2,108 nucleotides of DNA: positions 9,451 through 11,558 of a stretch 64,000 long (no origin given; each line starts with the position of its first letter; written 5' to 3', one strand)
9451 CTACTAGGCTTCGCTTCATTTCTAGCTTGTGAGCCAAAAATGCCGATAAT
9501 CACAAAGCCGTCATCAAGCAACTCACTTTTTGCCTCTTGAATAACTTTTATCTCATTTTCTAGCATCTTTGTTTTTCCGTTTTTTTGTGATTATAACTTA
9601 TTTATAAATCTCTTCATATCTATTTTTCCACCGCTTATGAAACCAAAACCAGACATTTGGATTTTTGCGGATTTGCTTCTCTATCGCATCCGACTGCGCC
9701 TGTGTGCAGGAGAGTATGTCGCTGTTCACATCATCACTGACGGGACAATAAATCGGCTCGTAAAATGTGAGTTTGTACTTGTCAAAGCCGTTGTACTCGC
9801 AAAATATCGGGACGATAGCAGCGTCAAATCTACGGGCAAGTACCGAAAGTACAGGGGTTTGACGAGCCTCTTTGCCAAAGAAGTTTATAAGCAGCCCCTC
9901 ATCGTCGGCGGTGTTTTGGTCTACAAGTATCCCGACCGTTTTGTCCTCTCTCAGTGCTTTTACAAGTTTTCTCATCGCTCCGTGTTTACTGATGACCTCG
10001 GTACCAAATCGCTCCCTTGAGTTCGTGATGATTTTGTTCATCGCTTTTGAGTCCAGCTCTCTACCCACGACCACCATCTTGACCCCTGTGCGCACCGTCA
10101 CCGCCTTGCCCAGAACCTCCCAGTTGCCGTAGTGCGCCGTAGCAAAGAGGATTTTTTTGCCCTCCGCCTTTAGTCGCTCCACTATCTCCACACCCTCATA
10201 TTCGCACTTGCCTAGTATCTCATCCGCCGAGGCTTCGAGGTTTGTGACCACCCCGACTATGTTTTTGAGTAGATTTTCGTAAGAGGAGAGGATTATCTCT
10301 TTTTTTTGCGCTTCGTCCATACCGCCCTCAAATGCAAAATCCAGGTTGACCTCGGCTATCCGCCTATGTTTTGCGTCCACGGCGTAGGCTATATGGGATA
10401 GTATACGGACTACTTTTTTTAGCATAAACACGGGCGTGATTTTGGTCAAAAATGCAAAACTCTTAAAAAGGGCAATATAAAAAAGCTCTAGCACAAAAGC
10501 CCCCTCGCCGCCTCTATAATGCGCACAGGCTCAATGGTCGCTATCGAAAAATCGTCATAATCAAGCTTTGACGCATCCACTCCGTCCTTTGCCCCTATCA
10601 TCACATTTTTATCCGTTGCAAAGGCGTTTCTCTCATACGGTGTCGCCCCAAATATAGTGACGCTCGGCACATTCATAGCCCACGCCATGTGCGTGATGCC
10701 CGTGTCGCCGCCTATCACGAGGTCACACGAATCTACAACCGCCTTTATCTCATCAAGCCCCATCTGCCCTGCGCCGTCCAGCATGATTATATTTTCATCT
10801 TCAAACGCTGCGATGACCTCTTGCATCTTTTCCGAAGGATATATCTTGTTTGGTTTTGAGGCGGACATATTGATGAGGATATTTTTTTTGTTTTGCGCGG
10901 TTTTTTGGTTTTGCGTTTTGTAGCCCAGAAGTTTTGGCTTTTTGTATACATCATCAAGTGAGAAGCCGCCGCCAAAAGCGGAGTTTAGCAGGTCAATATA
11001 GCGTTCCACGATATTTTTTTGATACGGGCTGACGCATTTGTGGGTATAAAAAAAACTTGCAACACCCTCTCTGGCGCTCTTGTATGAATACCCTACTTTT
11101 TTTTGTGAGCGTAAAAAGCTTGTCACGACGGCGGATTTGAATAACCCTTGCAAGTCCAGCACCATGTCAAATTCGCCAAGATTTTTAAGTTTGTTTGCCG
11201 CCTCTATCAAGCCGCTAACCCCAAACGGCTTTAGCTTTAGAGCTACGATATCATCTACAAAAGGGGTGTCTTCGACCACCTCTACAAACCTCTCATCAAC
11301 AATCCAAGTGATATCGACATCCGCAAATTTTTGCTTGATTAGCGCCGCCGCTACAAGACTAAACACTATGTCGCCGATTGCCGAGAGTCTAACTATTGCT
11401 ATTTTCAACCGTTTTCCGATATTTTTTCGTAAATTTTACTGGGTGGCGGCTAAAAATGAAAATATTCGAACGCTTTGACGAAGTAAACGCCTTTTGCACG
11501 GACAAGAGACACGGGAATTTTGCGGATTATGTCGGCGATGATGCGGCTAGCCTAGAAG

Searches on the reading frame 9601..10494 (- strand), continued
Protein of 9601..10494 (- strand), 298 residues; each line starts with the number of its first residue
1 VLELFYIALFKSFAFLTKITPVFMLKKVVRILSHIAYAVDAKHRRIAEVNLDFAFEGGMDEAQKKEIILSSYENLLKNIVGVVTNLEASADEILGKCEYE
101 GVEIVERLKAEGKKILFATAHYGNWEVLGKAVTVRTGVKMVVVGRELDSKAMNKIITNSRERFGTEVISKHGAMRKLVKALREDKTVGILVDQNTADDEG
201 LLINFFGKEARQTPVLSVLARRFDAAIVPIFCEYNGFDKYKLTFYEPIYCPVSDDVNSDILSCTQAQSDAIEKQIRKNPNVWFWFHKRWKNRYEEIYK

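Call 39: find_encoding_contigs(protein=P0059, flank=4500, max_places=2)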
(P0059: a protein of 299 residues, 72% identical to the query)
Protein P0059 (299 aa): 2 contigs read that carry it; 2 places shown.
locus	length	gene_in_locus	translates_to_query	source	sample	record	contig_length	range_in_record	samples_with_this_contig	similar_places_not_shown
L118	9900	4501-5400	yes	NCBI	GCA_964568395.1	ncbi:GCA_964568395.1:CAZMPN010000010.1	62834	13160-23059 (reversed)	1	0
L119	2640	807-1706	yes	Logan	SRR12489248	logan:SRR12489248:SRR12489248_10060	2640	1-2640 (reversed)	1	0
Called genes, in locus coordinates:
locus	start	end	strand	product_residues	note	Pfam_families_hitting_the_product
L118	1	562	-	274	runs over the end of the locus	PF06325:PrmA, PF05175:MTS, PF13489:Methyltransf_23 (weak), PF13649:Methyltransf_25, PF13847:Methyltransf_31, PF08241:Methyltransf_11 (weak), PF08242:Methyltransf_12 (weak)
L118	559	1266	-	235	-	PF00977:His_biosynth, PF01207:Dus (faint)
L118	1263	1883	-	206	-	PF00117:GATase, PF07685:GATase_3, PF01174:SNO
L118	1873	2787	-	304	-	PF02743:dCache_1, PF22673:MCP-like_PDC_1 (weak)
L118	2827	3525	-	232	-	PF02578:Cu-oxidase_4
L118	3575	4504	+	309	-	PF01075:Glyco_transf_9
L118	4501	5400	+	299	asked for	PF03279:Lip_A_acyltrans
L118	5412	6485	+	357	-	PF01075:Glyco_transf_9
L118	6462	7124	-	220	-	PF01522:Polysacc_deac_1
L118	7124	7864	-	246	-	PF00535:Glycos_transf_2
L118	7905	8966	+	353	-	PF13439:Glyco_transf_4, PF13579:Glyco_trans_4_4 (faint), PF20706:GT4-conflict, PF00534:Glycos_transf_1, PF13692:Glyco_trans_1_4, PF13524:Glyco_trans_1_2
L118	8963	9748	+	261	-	PF01522:Polysacc_deac_1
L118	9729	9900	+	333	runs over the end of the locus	PF01075:Glyco_transf_9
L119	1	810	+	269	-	?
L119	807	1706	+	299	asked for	PF03279:Lip_A_acyltrans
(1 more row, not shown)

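Call 49: search_protein_families(library=pfam, proteins=[L116:5391-5657:+, L116:5650-7434:+], max_evalue=0.01)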
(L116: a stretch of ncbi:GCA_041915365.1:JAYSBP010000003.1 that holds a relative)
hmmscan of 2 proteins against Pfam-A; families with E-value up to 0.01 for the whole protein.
L116:5391-5657:+ (89 aa): 0 families

L116:5650-7434:+ (595 aa): 1 family
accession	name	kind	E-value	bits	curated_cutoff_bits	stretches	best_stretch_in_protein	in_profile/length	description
PF13576.12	Pentapeptide_3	-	0.00012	22.6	27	1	88-130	1-44/48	Pentapeptide repeats (9 copies)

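Call 60: search_protein_families(library=padloc, proteins=[L116:5391-5657:+, L116:5650-7434:+], max_evalue=0.001)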
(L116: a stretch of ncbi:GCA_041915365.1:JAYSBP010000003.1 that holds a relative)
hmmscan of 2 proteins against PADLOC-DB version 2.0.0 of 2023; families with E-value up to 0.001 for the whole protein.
L116:5391-5657:+ (89 aa): 0 families

L116:5650-7434:+ (595 aa): 0 families

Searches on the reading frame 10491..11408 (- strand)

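Call 3: search_protein_families(library=pfam, proteins=[window:10491-11408:-], max_evalue=1)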
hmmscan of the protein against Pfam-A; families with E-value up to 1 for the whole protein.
window:10491-11408:- (306 aa): 1 family
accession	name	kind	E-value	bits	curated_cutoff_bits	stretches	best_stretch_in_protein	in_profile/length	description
PF01075.23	Glyco_transf_9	-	1.3e-40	139.7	22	2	78-207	11-140/247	Glycosyltransferase family 9 (heptosyltransferase)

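Call 24: search_protein_families(library=pfam, proteins=[L009:6530-7651:+, L008:7332-7889:+, L096:911-1660:+, L093:2169-2492:+, L093:1920-2120:+, L111:600-1355:+], max_evalue=0.1)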
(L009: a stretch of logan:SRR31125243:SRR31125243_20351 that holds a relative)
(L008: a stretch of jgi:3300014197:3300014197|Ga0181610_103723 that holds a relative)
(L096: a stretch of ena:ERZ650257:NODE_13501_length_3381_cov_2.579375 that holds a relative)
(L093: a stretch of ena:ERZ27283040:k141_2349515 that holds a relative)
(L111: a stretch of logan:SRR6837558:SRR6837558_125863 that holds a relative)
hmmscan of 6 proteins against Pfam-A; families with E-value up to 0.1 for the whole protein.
L009:6530-7651:+ (374 aa): 3 families
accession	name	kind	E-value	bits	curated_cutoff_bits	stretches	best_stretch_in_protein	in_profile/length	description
PF14088.11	DUF4268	-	1.8e-36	125.7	27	1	227-363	1-140/140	Domain of unknown function (DUF4268)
PF14281.12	PDDEXK_4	-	0.0085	16.5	22.3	1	47-139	65-156/183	PD-(D/E)XK nuclease superfamily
PF01939.22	NucS_C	-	0.015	15.7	24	1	28-97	3-69/124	Endonuclease NucS C-terminal domain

L008:7332-7889:+ (186 aa): 1 family
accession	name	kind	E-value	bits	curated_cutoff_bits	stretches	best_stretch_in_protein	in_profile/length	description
PF18510.6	NUC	-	0.02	15.9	25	1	41-93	100-152/162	Nuclease domain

L096:911-1660:+ (250 aa): 3 families
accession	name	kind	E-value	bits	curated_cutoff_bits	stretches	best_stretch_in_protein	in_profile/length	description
PF01939.22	NucS_C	-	0.0042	17.5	24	1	28-97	3-69/124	Endonuclease NucS C-terminal domain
PF19591.4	DUF6096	-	0.039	14.6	27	1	95-135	61-101/130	Family of unknown function (DUF6096)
PF18735.6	HEPN_RiboL-PSP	-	0.05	13.9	28.4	0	86-171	48-136/191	RiboL-PSP-HEPN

L093:2169-2492:+ (108 aa): 4 families
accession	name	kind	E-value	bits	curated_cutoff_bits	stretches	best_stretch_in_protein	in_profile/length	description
PF01909.29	NTP_transf_2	-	6.5e-14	52.5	21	1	9-82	3-82/93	Nucleotidyltransferase domain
PF18765.7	Polbeta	-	5.2e-11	43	26.9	1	10-73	3-68/93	Polymerase beta, Nucleotidyltransferase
PF22600.2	MTPAP-like_central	-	1.1e-05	25.9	27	1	17-64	37-82/139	Poly(A) RNA polymerase, mitochondrial-like, central palm domain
PF14792.12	DNA_pol_B_palm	-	0.0011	19.6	25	1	4-73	8-77/113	DNA polymerase beta palm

L093:1920-2120:+ (67 aa): 1 family
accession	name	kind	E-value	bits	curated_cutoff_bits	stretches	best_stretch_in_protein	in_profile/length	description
PF04230.19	PS_pyruv_trans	-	0.047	14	25.3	1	19-51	1-33/280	Polysaccharide pyruvyl transferase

L111:600-1355:+ (252 aa): 4 families
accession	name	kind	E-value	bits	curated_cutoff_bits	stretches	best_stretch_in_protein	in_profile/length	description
PF01939.22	NucS_C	-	0.0013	19.1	24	1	28-98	3-70/124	Endonuclease NucS C-terminal domain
PF14281.12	PDDEXK_4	-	0.0024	18.3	22.3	1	47-140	65-157/183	PD-(D/E)XK nuclease superfamily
PF01431.27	Peptidase_M13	-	0.018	15.1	24.5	1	24-108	55-132/205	Peptidase family M13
PF08548.17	Peptidase_M10_C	-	0.065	13.4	20.7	1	74-158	79-148/193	Peptidase M10 serralysin C terminal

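Call 25: search_protein_families(library=padloc, proteins=[L009:6530-7651:+, L008:7332-7889:+, L096:911-1660:+, L093:2169-2492:+], max_evalue=0.1)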
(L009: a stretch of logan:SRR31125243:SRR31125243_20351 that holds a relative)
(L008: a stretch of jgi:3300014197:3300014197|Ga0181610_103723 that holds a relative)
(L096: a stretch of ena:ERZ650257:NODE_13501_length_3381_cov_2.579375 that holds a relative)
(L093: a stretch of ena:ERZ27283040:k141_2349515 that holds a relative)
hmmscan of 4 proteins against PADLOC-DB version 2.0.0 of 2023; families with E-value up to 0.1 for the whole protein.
L009:6530-7651:+ (374 aa): 10 families
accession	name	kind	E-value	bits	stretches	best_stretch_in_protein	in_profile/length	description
PDLC04913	PDC-S11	-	2.3e-171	567.9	1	1-370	1-371/375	-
PDLC04910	PDC-S11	-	8.6e-73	243.6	1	1-314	1-307/359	-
PDLC04909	PDC-S11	-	1.9e-67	226.3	1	2-360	4-339/347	-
PDLC04915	PDC-S11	-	4e-56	188.9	1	8-225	8-223/379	-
PDLC04914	PDC-S11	-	9.5e-47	157.7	2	146-367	96-312/314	-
PDLC04916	PDC-S11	-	8.3e-38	128.4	1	11-215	10-205/358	-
PDLC04911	PDC-S11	-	7.5e-32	108.9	2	146-365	99-314/318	-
PDLC04912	PDC-S11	-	1.4e-29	101.3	2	147-365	100-312/313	-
PDLC04946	PDC-S18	-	3.5e-06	24.3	1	48-222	62-209/365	-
PDLC04944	PDC-S18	-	7e-05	20.3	1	14-98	10-92/307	-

L008:7332-7889:+ (186 aa): 0 families

L096:911-1660:+ (250 aa): 10 families
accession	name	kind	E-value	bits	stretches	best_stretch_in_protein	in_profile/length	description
PDLC04913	PDC-S11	-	5.8e-118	392.2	1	1-231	1-232/375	-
PDLC04910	PDC-S11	-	3.2e-67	225.3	1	1-218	1-218/359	-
PDLC04909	PDC-S11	-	4.3e-64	215.3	1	2-221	4-221/347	-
PDLC04915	PDC-S11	-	1.1e-56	190.8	1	7-223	7-221/379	-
PDLC04916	PDC-S11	-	2.8e-39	133.2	1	15-215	13-204/358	-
PDLC04914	PDC-S11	-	2.4e-06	24.9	1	9-98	3-93/314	-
PDLC04911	PDC-S11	-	6.4e-05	20.4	1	13-99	7-97/318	-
PDLC04946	PDC-S18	-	0.00012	19.3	1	49-99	63-112/365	-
PDLC04944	PDC-S18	-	0.0002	18.8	1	15-98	11-92/307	-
PDLC04912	PDC-S11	-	0.00035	17.9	1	12-112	6-107/313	-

L093:2169-2492:+ (108 aa): 15 families
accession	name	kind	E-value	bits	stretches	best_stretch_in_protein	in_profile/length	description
PDLC04903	PDC-S09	-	9.7e-11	39.9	1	5-75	13-82/108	-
PDLC04906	PDC-S09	-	3e-07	28.7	1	7-65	12-70/98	-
PDLC04907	PDC-S09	-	3.2e-07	28.5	1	15-71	23-80/114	-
PDLC04904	PDC-S09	-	7.3e-07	27.3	1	4-64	10-69/104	-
PDLC04902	PDC-S09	-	1.1e-05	23.7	1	4-64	6-66/97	-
PDLC04368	PDC-M05A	-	2e-05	22.5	1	7-48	93-136/201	-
PDLC04901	PDC-S09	-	0.00024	19.8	1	4-76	6-80/126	-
PDLC00801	Cyclase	-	0.00092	16.4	1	20-50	46-77/295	oligonucleotide-cyclase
PDLC04905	PDC-S09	-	0.0011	17.3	1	6-64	8-68/101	-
PDLC04369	PDC-M05A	-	0.0014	16.3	1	9-50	94-134/201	-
PDLC00788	Cyclase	-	0.0015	16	1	18-46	42-70/297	oligonucleotide-cyclase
PDLC03298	MTase_II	-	0.0036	14.5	1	38-84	238-284/362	Type II methyltransferase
PDLC04778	PDC-M70A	-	0.0039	14.5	1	6-67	32-97/355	-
PDLC04372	PDC-M05A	-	0.0049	15.2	1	22-46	79-103/167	-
PDLC00794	Cyclase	-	0.0096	13.2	1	21-49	46-75/297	oligonucleotide-cyclase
